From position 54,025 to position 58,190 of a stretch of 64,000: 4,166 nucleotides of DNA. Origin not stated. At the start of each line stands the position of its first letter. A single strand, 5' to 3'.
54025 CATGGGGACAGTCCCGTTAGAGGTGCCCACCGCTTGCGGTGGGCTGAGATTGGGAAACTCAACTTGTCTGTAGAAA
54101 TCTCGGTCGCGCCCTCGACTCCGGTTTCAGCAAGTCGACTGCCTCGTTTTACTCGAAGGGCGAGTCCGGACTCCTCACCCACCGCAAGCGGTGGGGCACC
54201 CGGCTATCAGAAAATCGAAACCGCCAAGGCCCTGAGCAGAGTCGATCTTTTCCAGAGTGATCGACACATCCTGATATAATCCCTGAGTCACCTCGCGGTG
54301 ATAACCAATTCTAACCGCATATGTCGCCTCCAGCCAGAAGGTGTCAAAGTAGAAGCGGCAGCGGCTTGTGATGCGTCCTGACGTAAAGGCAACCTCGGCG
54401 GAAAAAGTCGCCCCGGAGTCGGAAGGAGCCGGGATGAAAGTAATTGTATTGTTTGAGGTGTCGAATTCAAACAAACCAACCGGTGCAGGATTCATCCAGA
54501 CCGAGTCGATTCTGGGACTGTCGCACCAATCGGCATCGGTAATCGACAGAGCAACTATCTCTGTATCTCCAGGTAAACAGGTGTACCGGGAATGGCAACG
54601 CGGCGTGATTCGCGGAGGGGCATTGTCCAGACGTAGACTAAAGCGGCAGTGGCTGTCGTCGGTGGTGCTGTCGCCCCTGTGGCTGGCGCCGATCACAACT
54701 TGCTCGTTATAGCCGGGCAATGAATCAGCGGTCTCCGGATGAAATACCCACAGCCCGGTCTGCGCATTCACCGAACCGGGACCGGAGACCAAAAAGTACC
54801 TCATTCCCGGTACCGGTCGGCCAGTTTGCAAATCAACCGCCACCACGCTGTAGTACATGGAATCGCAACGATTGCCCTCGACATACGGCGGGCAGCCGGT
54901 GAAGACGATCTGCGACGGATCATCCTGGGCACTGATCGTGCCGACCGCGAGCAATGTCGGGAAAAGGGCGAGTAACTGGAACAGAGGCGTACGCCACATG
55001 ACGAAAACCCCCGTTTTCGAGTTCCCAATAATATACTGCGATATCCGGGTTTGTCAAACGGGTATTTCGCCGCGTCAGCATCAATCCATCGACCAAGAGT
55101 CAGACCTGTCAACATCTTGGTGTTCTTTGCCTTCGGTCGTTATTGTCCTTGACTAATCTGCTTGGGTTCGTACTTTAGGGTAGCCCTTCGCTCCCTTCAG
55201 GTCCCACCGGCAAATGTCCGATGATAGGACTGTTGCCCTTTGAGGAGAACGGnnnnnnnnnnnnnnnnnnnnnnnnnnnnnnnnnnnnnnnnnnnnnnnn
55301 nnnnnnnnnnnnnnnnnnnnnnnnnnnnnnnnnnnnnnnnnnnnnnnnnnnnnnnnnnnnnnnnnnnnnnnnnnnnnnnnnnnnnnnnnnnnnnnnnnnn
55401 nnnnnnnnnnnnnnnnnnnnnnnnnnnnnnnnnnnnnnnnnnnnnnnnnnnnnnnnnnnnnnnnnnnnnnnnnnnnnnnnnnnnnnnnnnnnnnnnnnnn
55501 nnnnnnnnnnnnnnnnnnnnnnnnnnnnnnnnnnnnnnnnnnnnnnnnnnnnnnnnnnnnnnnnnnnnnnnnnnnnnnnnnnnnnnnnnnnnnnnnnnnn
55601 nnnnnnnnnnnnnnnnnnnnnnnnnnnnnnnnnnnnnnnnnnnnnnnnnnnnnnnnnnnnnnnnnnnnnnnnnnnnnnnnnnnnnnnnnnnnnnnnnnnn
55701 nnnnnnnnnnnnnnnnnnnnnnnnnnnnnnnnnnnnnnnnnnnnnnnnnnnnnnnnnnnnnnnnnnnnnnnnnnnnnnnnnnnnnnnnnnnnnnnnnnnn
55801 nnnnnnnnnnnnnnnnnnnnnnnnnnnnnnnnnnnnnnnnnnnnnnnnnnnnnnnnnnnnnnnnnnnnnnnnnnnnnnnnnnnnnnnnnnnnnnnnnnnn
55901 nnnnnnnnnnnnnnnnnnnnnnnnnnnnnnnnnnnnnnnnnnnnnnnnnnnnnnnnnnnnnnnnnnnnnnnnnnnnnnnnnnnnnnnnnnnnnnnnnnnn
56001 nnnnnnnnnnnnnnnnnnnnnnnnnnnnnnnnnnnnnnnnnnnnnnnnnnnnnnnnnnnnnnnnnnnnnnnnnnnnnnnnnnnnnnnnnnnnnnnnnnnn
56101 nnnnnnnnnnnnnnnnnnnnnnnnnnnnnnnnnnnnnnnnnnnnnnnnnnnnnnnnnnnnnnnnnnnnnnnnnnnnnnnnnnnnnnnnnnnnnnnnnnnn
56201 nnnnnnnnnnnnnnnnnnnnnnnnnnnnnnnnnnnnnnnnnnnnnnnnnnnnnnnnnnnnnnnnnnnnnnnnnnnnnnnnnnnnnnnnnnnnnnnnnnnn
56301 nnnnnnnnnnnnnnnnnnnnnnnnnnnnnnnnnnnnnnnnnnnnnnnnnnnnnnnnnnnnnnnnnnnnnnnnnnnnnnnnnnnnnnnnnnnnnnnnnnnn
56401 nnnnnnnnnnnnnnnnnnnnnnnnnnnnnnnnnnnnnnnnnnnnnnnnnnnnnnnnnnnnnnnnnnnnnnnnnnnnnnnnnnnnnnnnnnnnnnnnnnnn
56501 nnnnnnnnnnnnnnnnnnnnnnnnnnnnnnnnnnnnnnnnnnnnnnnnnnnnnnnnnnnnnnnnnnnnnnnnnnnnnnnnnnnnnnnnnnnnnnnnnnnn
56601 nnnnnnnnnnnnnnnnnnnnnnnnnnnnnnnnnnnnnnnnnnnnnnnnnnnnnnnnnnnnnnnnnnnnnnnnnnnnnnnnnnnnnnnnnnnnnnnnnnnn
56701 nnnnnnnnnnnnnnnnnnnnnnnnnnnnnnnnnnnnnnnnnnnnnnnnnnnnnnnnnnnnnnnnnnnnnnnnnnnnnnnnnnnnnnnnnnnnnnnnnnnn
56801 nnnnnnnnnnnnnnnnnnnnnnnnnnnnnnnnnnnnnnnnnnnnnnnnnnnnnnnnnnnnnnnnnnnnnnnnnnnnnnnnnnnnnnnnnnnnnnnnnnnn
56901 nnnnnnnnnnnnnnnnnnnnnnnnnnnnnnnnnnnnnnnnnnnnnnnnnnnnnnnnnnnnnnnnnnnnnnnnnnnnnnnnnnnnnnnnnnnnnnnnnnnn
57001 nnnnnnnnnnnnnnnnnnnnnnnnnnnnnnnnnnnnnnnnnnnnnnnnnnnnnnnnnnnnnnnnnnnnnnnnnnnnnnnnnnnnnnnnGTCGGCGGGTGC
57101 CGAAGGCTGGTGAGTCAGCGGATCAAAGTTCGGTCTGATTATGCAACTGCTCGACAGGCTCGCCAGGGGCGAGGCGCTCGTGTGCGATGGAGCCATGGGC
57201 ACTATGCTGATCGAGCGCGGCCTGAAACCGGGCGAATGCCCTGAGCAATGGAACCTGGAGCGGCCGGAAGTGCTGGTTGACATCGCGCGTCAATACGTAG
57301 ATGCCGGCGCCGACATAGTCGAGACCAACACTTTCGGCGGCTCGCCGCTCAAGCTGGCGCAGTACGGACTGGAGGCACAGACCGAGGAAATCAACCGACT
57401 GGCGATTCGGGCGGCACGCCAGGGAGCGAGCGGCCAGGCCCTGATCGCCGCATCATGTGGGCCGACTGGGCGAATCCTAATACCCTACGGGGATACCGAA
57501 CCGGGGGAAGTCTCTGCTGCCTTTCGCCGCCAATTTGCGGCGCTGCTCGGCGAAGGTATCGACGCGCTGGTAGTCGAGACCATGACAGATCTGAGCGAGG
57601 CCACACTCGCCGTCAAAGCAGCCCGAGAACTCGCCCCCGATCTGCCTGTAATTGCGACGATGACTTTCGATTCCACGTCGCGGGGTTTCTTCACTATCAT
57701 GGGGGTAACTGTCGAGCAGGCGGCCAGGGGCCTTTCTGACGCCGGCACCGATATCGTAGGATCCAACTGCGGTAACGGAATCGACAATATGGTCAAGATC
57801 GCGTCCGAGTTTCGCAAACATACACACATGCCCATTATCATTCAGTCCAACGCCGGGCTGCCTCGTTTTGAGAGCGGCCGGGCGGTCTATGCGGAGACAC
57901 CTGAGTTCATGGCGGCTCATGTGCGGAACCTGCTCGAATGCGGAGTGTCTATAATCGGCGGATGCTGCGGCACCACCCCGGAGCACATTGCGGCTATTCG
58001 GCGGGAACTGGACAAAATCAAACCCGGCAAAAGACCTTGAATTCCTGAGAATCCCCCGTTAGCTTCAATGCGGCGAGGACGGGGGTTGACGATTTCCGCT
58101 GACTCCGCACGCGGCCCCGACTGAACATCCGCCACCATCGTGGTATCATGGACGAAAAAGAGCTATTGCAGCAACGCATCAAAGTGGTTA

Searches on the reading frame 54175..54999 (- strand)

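Call 9: search_protein_families(library=pfam, proteins=[window:54175-54999:-], max_evalue=0.01)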
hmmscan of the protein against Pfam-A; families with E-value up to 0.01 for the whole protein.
window:54175-54999:- (274 aa): 0 families

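Call 12: search_protein_families(library=ncbifam, proteins=[window:54175-54999:-], max_evalue=1)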
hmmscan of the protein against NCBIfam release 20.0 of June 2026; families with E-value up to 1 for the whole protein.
window:54175-54999:- (274 aa): 1 family
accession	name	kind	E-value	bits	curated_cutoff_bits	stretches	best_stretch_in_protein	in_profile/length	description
NF007386.0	PRK09907.1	equivalog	0.11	12.5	120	1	53-109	15-70/111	endoribonuclease MazF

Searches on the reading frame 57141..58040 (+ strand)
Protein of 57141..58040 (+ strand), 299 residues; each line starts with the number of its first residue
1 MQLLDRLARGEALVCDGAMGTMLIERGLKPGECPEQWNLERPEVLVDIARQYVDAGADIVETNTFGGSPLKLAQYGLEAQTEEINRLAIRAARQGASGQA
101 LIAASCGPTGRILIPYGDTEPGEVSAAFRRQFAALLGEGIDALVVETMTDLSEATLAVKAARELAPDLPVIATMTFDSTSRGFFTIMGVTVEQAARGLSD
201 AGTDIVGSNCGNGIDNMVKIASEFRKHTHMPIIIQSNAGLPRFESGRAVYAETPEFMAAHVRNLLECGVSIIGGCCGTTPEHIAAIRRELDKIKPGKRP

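Call 9: search_protein_families(library=pfam, proteins=[window:57141-58040:+], max_evalue=0.01)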
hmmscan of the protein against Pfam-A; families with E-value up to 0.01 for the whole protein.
window:57141-58040:+ (299 aa): 2 families
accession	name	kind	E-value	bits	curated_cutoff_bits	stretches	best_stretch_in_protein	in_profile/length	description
PF02574.22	S-methyl_trans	-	9.4e-71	239.4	22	1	13-289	1-282/283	Homocysteine S-methyltransferase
PF01791.15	DeoC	-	0.0022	18.1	23.8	0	190-235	147-196/229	DeoC/LacD family aldolase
